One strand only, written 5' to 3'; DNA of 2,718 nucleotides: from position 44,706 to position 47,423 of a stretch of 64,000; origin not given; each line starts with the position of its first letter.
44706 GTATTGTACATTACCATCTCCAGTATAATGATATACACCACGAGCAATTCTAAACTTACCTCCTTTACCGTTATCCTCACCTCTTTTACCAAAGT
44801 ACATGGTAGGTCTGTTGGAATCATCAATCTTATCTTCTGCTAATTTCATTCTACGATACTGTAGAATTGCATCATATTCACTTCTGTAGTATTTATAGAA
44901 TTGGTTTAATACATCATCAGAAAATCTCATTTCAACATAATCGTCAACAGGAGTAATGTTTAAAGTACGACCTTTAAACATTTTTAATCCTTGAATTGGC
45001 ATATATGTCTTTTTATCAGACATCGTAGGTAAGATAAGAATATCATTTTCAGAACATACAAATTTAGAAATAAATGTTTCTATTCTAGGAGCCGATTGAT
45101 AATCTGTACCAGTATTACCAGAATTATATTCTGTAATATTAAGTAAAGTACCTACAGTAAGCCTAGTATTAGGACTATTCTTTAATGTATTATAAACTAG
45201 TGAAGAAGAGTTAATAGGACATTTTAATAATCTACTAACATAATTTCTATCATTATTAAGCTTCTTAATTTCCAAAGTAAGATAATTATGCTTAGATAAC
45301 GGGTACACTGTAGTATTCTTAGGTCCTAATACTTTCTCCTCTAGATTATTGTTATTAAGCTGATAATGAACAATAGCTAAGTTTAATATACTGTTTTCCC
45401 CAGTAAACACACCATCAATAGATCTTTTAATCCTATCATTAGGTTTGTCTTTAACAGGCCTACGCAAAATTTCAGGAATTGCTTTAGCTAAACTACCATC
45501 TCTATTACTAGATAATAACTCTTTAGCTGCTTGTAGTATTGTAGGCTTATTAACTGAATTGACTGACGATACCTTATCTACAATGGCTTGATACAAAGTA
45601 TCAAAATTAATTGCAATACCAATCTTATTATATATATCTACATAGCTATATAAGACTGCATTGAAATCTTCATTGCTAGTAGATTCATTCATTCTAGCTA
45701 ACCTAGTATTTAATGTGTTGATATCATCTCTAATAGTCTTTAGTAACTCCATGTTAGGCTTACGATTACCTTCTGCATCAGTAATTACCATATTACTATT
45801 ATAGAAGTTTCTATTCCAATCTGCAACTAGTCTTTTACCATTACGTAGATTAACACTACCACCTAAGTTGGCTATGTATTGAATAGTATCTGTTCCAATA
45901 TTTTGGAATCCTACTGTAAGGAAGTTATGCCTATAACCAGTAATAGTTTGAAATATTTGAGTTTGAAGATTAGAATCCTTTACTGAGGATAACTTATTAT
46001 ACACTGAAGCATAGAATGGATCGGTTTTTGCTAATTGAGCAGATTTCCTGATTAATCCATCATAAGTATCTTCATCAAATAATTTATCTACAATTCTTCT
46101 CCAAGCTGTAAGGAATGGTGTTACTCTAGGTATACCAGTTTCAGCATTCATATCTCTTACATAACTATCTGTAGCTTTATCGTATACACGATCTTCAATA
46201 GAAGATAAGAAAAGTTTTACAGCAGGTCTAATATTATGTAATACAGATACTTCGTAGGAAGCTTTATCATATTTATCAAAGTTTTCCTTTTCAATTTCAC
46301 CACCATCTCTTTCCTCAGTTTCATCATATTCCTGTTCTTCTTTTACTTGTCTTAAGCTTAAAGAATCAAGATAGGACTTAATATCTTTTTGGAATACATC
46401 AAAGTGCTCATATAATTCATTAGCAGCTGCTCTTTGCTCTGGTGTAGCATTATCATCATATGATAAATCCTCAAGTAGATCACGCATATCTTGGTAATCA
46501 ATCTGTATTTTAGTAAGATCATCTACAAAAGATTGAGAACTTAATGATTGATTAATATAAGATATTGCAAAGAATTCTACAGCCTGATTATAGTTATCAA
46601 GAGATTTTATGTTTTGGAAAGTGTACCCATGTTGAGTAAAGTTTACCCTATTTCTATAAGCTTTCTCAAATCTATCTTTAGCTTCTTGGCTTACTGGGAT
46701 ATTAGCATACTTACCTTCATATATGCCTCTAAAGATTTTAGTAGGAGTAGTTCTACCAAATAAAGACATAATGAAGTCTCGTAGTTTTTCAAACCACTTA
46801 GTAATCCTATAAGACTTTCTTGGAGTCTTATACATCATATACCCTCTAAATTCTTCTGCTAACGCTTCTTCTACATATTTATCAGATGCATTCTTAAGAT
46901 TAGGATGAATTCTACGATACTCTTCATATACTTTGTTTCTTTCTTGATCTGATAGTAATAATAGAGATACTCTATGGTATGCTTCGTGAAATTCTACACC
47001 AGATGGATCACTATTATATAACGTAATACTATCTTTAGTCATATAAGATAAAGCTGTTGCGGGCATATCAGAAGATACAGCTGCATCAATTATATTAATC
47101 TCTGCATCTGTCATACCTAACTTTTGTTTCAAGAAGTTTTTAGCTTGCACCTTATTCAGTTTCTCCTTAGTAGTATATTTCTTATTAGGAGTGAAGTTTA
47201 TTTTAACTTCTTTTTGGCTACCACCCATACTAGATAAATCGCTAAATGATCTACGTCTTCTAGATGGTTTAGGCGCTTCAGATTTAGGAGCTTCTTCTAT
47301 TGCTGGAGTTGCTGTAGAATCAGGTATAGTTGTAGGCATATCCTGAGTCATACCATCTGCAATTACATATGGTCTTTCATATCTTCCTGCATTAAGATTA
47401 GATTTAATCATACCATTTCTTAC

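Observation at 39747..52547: A single 4266-aa ORF combines a zincin motif and the virion RNAP DxDxD module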

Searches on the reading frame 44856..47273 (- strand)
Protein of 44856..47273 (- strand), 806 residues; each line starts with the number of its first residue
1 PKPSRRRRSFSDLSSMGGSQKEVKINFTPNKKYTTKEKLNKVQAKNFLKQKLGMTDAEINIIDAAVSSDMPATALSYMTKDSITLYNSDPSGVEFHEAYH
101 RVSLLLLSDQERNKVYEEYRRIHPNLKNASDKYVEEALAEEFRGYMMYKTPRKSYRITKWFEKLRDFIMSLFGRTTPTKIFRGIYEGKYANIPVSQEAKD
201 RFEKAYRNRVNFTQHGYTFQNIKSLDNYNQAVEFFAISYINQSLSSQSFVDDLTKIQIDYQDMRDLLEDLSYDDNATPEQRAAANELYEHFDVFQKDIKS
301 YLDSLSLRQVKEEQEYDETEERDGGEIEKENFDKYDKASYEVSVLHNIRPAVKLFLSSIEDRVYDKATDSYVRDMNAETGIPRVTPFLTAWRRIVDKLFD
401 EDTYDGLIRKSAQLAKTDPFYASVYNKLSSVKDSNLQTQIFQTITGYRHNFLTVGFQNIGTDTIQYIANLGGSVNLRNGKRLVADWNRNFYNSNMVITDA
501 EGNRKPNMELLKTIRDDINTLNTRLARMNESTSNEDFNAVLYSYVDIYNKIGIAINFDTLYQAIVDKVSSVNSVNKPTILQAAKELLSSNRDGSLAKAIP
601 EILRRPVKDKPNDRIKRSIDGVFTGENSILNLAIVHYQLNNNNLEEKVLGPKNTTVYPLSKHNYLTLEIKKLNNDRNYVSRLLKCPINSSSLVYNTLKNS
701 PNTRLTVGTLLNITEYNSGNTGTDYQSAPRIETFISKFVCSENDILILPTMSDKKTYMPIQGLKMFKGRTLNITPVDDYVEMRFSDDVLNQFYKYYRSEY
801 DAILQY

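Call 61: predict_structure(alignment_id=A3)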
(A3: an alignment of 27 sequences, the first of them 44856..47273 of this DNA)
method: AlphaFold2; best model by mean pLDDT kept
length: 806 residues; sequences in the alignment: 27
mean_pLDDT: 72.4   pTM: 0.58
mean pLDDT of the five models: 72.4, 71.9, 71.2, 70.9, 65.8
residues with pLDDT >= 90: 67; 70-90: 449; 50-70: 199; < 50: 91
segments of 3 or more residues with pLDDT < 50: 1-4, 18-41, 61-77, 87-90, 173-175, 308-335
pLDDT, mean of each block of 10 residues (from residue 1): 61 62 33 32 59 59 35 43 51 71 74 87 84 81 76 73 71 52 54 61 58 64 77 86 66 68 91 88 91 83 61 33 38 53 76 84 81 84 85 84 88 84 87 82 83 67 61 69 81 77 76 86 91 88 90 88 81 70 86 73 55 59 71 80 58 70 83 88 91 87 80 58 68 78 76 66 76 84 87 92 91
secondary structure, 60 per line:
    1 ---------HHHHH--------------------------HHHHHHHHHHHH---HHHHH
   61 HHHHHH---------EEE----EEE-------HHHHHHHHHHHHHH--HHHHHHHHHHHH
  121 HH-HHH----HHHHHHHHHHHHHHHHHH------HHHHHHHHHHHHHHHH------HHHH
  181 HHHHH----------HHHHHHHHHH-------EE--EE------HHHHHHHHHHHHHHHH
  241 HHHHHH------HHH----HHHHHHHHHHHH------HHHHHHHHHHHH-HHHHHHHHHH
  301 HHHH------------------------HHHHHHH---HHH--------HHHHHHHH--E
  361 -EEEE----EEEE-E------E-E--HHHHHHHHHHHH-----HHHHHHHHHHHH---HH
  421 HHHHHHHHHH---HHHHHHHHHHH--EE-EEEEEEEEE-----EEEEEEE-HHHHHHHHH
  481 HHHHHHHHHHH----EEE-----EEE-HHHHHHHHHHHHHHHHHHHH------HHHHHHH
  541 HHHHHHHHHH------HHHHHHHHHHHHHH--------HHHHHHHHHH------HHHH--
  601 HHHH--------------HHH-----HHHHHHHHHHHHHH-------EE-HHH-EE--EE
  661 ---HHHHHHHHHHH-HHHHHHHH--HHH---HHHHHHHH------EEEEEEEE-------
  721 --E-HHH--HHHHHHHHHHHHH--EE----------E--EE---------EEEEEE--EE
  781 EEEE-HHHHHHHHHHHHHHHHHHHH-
elements in order (helices of 4 or more, strands of 3 or more residues): H10-14 H41-52 H56-66 E76-78 E83-85 H93-106 H109-122 H131-148 H155-170 H177-185 H196-205 H225-246 H260-271 H278-289 H291-304 H329-335 H350-357 E362-365 E370-373 H387-398 H404-415 H419-430 H434-444 E450-458 E464-470 H472-491 E496-498 E504-506 H508-527 H534-550 H557-570 H579-588 H595-598 H601-604 H627-640 H664-674 H676-683 H692-699 E706-713 H730-742 E771-776 E779-784 H786-805

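Call 64: fold_search(model_id=the predicted structure, library=pdb)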
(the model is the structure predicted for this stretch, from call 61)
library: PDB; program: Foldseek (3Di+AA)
matches with E <= 10: 113; with E <= 0.001: 1
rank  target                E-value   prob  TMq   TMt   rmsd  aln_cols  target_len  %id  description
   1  6vr4_A                4.4e-12  1.00  0.45  0.19   9.8       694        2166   16  Virion-packaged DNA-dependent RNA polymerase of crAss-like phage phi14:2 (released 2020-07-29)
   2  8a2q_B                7.2e-01  0.07  0.13  0.11  25.2       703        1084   10  Structure of the DNA-bound FANCD2-FANCI complex containing phosphomimetic FANCI (released 2022-09-07)
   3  3ibv_B                9.9e-01  0.02  0.07  0.07  29.9       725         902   11  Karyopherin cytosolic state (released 2009-08-25)
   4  9im6_A                1.0e+00  0.03  0.07  0.06  29.2       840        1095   11  Structure of influenza A virus RNA polymerase PB1 and nuclear import host factor RanBP5 complex (released 2024-11-27)
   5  8fl2_NT               1.1e+00  0.04  0.08  0.11  25.0       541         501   12  Human nuclear pre-60S ribosomal subunit (State I1) (released 2023-07-12)
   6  4igg_A                1.1e+00  0.03  0.07  0.08  24.2       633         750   12  Full-length human alpha-catenin crystal structure (released 2012-12-26)
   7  5gkz_A                1.1e+00  0.02  0.07  0.04  29.4       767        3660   11  Structure of RyR1 in a closed state (C3 conformer) (released 2016-08-24)
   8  9k1w_C                1.3e+00  0.02  0.08  0.08  27.5       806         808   11  Structure of the SF3B core, harboring the K700E mutation in SF3B1, in complex with intron-U2 snRNA (released 2025-09-03)
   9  5qsm_A                1.7e+00  0.03  0.07  0.12  26.3       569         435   12  PanDDA analysis group deposition -- Crystal Structure of human STAG1 in complex with Z57261895 (released 2019-08-21)
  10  8r7e_F                1.8e+00  0.02  0.05  0.05  23.9       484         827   10  MutSbeta bound to compound CHDI-00898647 in the canonical DNA-mismatch bound form (released 2024-11-27)
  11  7oea_L                1.8e+00  0.01  0.06  0.04  39.7       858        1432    8  Lassa virus L protein bound to 3' promoter RNA (well-resolved polymerase core) [3END-CORE] (released 2021-12-01)
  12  4by6_D                1.9e+00  0.03  0.08  0.11  25.0       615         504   13  Yeast Not1-Not2-Not5 complex (released 2013-10-16)
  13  3kq4_A                1.9e+00  0.02  0.07  0.12  20.9       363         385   10  Structure of Intrinsic Factor-Cobalamin bound to its receptor Cubilin (released 2010-03-09)
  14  4nee_B                2.0e+00  0.04  0.09  0.13  22.8       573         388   12  crystal structure of AP-2 alpha/simga2 complex bound to HIV-1 Nef (released 2014-01-29)
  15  8rb2_B                2.0e+00  0.02  0.06  0.06  23.8       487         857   11  The crystal structure of DNA-bound human MutSbeta (MSH2_E749A/MSH3_E976A) in the canonical mismatch bound conformation (released 2025-06-11)
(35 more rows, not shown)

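Call 107: fold_search(model_id=the predicted structure, library=viral)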
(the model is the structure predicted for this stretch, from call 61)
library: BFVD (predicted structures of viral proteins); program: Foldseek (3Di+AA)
matches with E <= 10: 207; with E <= 0.001: 33
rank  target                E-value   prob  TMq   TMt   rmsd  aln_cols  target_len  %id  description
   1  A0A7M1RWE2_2          3.8e-95  1.00  0.65  0.38  14.7       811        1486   98  Uncharacterized protein [uncultured phage cr10_1]
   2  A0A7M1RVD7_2          5.6e-38  1.00  0.64  0.44  14.4       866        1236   24  DNA helicase [uncultured phage cr118_1]
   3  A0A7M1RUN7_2          1.3e-28  1.00  0.45  0.32  18.2       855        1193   24  DNA helicase [uncultured phage cr50_1]
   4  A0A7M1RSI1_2          1.3e-21  1.00  0.23  0.13  25.1       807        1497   22  Uncharacterized protein [uncultured phage cr4_1]
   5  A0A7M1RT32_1          1.3e-20  1.00  0.47  0.31  20.2       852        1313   16  DNA helicase [uncultured phage cr124_1]
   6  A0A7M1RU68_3          2.0e-20  1.00  0.25  0.17  33.6       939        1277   17  NTF2 domain-containing protein [uncultured phage cr272_1]
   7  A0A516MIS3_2          3.2e-19  1.00  0.42  0.26  19.9       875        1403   16  (no name in the UniProt tables at hand)
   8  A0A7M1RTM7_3          5.8e-19  1.00  0.45  0.26   6.3       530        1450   19  Uncharacterized protein [uncultured phage cr130_1]
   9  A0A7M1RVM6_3          1.0e-15  1.00  0.43  0.25   8.6       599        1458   17  Uncharacterized protein [uncultured phage cr131_1]
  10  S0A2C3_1              2.0e-15  1.00  0.46  0.36   9.1       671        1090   16  Structural protein [Cellulophaga phage phi14:2]
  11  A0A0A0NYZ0            6.4e-15  1.00  0.25  0.42  13.8       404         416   28  (no name in the UniProt tables at hand)
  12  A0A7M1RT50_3          9.5e-15  1.00  0.38  0.24   7.7       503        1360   19  Uncharacterized protein [uncultured phage cr7_1]
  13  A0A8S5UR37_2          4.8e-14  1.00  0.40  0.25  27.8       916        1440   13  Uncharacterized protein [Podoviridae sp. ctQyH19]
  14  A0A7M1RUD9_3          1.4e-13  1.00  0.30  0.19  11.0       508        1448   21  Uncharacterized protein [uncultured phage cr273_1]
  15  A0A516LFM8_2          2.3e-13  1.00  0.34  0.22  16.9       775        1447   14  (no name in the UniProt tables at hand)
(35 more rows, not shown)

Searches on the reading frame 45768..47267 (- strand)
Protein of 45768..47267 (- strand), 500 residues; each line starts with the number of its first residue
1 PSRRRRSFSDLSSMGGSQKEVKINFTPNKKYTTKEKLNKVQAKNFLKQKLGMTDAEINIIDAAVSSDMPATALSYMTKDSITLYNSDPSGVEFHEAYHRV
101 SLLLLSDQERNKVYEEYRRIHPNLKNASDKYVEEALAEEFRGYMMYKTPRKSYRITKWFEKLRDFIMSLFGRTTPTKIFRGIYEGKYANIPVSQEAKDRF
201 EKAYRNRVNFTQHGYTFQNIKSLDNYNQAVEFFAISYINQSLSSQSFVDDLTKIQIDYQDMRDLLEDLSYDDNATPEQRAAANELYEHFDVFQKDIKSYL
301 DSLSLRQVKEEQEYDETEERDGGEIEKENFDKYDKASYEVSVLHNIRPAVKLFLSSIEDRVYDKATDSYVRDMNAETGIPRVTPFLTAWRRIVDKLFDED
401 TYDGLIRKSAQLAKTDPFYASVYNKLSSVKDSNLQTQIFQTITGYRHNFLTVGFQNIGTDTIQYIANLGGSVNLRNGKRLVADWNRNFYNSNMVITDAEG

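Call 30: find_homologous_proteins(query=window:45768-47267:-, max_evalue=0.001)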
Query window:45768-47267:- (500 aa): 3 proteins with E <= 0.001 among 6643 candidates.
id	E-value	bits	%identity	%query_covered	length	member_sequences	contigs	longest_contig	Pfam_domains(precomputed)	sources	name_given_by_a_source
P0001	1.2e-185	636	97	59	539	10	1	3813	-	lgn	-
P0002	2.6e-150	519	99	48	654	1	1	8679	-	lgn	-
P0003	4.2e-40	156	97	16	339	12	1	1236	-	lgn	-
